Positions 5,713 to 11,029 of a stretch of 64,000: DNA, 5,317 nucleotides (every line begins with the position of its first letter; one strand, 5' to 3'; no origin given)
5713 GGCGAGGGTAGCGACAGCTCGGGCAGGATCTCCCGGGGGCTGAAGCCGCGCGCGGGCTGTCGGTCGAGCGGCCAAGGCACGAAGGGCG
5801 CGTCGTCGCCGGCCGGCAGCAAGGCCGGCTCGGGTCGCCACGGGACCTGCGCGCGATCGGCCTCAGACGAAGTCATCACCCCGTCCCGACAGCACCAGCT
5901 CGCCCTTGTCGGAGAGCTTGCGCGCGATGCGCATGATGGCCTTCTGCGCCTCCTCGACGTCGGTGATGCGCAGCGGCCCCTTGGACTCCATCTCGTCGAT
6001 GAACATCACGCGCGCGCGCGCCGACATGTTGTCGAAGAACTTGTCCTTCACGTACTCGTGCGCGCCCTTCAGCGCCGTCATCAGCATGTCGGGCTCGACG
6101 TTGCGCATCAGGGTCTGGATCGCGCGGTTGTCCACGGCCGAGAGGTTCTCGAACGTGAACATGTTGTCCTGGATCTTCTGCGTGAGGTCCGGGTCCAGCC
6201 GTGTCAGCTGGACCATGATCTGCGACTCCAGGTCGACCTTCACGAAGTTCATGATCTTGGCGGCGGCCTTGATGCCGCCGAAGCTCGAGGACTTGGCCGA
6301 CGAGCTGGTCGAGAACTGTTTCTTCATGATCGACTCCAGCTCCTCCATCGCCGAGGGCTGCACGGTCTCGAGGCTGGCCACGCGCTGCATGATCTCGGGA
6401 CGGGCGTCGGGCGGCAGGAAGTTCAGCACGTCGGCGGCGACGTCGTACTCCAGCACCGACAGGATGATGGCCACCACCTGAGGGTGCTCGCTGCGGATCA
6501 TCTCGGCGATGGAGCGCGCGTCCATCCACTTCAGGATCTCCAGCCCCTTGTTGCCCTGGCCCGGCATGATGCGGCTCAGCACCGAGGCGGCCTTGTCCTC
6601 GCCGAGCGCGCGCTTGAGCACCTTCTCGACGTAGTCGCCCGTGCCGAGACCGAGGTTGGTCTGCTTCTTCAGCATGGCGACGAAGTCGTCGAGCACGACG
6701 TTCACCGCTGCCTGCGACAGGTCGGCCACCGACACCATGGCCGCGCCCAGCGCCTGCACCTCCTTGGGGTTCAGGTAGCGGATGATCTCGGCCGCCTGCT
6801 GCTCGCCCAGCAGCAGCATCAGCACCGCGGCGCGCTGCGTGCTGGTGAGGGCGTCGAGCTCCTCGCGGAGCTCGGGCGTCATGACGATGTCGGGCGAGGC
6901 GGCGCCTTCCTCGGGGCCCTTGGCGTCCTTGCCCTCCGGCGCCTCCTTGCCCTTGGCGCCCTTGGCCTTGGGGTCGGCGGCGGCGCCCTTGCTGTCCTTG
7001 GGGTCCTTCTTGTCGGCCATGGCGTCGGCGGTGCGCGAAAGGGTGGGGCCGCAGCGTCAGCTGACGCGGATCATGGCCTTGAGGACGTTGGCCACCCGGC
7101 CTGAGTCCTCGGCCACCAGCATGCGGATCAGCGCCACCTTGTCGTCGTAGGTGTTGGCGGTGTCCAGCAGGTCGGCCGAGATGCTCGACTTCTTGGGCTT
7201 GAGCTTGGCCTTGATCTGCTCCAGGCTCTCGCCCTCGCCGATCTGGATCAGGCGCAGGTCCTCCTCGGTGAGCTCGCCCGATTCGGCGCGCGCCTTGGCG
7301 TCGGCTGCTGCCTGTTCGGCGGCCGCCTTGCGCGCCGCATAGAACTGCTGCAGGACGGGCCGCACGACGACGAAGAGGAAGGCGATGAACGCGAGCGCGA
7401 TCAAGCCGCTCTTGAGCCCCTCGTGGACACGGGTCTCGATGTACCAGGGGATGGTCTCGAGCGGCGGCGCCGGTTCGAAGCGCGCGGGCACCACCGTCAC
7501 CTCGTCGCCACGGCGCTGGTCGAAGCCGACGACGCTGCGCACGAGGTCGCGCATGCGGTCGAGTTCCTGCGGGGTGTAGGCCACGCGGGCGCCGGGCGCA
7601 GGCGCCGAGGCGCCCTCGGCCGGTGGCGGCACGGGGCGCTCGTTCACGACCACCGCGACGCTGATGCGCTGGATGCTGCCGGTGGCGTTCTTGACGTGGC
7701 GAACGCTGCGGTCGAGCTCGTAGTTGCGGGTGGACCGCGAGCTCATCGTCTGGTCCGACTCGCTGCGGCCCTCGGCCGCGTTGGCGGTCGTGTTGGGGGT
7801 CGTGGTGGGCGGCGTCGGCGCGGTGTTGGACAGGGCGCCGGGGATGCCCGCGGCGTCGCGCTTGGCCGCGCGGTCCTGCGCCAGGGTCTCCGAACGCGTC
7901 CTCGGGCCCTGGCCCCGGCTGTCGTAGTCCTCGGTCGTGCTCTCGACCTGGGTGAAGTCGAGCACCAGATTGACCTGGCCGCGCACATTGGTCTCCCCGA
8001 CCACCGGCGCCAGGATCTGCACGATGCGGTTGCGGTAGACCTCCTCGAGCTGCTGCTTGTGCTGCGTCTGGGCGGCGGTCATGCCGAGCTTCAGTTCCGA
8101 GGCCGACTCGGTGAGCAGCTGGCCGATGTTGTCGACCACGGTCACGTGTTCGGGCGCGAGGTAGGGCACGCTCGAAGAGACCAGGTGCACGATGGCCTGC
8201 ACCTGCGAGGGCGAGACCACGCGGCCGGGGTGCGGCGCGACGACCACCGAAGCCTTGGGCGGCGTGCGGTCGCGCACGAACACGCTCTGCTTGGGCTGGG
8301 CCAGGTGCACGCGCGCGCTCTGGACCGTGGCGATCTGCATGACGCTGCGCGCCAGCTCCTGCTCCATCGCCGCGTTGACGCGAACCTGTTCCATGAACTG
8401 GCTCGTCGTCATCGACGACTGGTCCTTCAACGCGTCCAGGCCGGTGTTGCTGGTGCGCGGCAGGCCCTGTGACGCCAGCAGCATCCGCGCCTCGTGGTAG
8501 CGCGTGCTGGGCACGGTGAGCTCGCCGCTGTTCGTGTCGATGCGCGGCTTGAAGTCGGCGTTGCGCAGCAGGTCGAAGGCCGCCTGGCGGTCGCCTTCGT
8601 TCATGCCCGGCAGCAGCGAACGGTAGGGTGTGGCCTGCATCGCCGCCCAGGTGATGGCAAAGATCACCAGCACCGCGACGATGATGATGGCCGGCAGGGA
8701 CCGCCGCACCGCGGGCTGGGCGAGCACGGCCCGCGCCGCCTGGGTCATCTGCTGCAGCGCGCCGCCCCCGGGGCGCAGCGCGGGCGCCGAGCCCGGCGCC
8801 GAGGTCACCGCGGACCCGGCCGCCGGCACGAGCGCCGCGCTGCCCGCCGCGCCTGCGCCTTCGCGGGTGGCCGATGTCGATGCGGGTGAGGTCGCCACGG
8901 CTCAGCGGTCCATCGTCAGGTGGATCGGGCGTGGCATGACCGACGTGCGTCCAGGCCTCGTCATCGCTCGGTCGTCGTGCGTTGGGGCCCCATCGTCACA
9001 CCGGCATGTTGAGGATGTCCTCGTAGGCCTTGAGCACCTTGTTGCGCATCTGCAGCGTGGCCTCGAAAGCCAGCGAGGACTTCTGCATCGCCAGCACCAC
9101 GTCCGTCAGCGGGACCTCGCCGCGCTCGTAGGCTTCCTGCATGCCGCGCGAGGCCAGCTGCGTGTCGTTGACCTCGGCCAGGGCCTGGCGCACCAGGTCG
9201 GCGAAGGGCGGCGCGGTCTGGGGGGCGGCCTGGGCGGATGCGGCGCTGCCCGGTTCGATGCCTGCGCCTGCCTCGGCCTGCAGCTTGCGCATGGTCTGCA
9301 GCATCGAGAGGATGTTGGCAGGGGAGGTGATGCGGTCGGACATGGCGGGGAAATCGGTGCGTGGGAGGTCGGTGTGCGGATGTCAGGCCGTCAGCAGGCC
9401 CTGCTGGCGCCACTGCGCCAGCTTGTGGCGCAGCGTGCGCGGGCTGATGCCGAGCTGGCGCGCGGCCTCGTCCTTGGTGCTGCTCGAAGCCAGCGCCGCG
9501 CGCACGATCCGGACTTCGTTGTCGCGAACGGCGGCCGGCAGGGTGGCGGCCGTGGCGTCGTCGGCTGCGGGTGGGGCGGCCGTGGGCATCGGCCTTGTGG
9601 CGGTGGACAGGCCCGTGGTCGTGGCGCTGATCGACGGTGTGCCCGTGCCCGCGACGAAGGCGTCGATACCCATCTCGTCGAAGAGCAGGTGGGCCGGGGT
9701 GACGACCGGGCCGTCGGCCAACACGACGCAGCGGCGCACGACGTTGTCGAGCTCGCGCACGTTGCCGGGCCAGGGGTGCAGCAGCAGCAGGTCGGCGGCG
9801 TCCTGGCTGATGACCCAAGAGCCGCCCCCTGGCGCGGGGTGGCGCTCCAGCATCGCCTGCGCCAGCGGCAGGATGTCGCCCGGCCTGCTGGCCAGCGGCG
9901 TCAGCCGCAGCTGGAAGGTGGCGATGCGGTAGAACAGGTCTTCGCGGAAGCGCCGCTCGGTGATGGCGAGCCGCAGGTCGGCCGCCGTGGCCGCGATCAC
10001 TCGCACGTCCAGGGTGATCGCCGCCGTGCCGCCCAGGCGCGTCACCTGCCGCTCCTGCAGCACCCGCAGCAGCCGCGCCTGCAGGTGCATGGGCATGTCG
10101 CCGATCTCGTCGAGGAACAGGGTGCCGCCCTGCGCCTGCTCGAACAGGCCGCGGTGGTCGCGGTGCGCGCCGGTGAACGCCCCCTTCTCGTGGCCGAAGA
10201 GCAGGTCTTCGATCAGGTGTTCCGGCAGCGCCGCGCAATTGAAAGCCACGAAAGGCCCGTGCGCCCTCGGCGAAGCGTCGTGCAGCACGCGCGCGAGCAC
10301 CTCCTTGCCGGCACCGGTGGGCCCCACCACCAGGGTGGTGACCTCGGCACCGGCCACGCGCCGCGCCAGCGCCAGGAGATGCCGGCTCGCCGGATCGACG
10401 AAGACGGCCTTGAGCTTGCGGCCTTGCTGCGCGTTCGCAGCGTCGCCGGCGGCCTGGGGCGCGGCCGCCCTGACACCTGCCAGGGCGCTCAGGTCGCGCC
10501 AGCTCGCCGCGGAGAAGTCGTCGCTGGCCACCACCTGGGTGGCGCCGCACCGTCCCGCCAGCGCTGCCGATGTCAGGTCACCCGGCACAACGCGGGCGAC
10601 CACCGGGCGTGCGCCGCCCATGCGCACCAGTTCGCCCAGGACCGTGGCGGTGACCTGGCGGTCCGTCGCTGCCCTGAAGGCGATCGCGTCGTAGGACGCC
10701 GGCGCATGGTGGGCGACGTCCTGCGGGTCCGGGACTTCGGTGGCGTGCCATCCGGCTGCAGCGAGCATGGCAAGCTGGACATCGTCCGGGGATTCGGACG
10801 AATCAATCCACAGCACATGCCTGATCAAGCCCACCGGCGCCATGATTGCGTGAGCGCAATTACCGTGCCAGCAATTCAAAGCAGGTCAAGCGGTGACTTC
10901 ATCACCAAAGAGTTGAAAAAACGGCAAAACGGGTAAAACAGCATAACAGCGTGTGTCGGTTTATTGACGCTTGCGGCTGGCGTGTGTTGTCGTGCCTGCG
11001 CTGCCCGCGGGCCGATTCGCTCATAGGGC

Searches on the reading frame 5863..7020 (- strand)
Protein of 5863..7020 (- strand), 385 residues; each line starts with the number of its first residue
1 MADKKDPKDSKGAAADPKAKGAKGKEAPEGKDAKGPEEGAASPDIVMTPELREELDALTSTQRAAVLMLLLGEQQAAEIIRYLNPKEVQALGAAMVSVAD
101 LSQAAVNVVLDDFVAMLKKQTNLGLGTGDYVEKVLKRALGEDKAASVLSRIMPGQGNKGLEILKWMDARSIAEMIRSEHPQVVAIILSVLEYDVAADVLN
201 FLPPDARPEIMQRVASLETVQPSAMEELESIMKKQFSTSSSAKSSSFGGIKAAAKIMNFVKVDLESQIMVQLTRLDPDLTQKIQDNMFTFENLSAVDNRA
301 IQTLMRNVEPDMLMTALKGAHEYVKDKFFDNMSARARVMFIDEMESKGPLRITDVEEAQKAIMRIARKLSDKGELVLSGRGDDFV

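Call 64: search_protein_families(library=pfam, proteins=[window:5863-7020:-], max_evalue=0.001)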
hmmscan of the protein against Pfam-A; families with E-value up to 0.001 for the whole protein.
window:5863-7020:- (385 aa): 4 families
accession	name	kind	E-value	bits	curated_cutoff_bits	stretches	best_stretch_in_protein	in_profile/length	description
PF01706.21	FliG_C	-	1e-39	135.6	23.3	1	271-377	2-108/108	FliG C-terminal domain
PF14842.11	FliG_N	-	4.9e-37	127.1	25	2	58-159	2-103/104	FliG N-terminal domain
PF14841.11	FliG_M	-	4.8e-26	91.2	25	1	169-241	2-74/76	FliG middle domain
PF03448.22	MgtE_N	-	4.7e-10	40.4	25.9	1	158-214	29-85/102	MgtE intracellular N domain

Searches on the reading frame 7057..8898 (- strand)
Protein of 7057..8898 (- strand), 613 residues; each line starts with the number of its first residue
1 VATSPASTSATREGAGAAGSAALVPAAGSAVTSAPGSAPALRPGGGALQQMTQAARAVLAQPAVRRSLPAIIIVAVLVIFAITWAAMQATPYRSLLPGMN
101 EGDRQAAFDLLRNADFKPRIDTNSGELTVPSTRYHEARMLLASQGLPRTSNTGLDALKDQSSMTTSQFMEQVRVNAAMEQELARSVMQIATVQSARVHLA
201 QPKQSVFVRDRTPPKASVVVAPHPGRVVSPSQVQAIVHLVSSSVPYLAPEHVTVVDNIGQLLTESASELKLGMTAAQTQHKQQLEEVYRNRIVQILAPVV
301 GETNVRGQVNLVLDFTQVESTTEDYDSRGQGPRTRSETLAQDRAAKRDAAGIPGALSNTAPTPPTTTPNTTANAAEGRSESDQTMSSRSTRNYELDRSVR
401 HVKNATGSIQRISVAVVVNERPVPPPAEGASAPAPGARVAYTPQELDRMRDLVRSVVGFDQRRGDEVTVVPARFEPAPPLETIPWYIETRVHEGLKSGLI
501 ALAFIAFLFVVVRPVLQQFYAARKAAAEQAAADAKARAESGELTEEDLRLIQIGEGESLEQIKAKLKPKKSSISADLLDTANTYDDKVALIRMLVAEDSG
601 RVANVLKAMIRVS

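Call 64: search_protein_families(library=pfam, proteins=[window:7057-8898:-], max_evalue=0.001)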
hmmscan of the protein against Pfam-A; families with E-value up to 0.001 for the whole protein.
window:7057-8898:- (613 aa): 2 families
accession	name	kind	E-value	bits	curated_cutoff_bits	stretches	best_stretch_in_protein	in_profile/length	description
PF01514.23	YscJ_FliF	-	1.8e-54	184.8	24.4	1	88-263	2-178/179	Secretory protein of YscJ/FliF family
PF08345.17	YscJ_FliF_C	-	7.5e-37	127.5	23.8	1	296-474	1-147/147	Flagellar M-ring protein C-terminal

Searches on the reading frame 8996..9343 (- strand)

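Call 64: search_protein_families(library=pfam, proteins=[window:8996-9343:-], max_evalue=0.001)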
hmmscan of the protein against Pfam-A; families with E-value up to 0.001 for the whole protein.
window:8996-9343:- (115 aa): 1 family
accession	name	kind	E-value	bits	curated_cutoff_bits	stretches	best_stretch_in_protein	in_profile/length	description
PF02049.23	FliE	-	2.8e-24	85.5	22.4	1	34-115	7-89/89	Flagellar hook-basal body complex protein FliE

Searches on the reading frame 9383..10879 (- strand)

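Call 64: search_protein_families(library=pfam, proteins=[window:9383-10879:-], max_evalue=0.001)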
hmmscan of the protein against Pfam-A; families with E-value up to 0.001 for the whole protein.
window:9383-10879:- (498 aa): 8 families
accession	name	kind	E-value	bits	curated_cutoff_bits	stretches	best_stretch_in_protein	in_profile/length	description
PF00158.32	Sigma54_activat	-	9.4e-66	221.1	20.2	1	163-324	6-167/168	Sigma-54 interaction domain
PF14532.12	Sigma54_activ_2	-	2.5e-17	63.9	25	1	175-329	17-138/138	Sigma-54 interaction domain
PF25601.1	AAA_lid_14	-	1.4e-16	60.5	27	1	331-398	2-70/87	AAA+ ATPase lid domain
PF02954.25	HTH_8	-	1.1e-07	31.9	22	1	451-490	2-42/42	Bacterial regulatory protein, Fis family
PF07728.20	AAA_5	-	2.1e-05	25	22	1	183-297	3-120/139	AAA domain (dynein-related subfamily)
PF13518.12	HTH_28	-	4e-05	24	25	1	457-495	4-41/52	Helix-turn-helix domain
PF07724.20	AAA_2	-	0.00011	22.8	27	1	180-310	4-135/166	AAA domain (Cdc48 subfamily)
PF13556.12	HTH_30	-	0.00077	19.7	27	0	457-492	3-38/59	PucR C-terminal helix-turn-helix domain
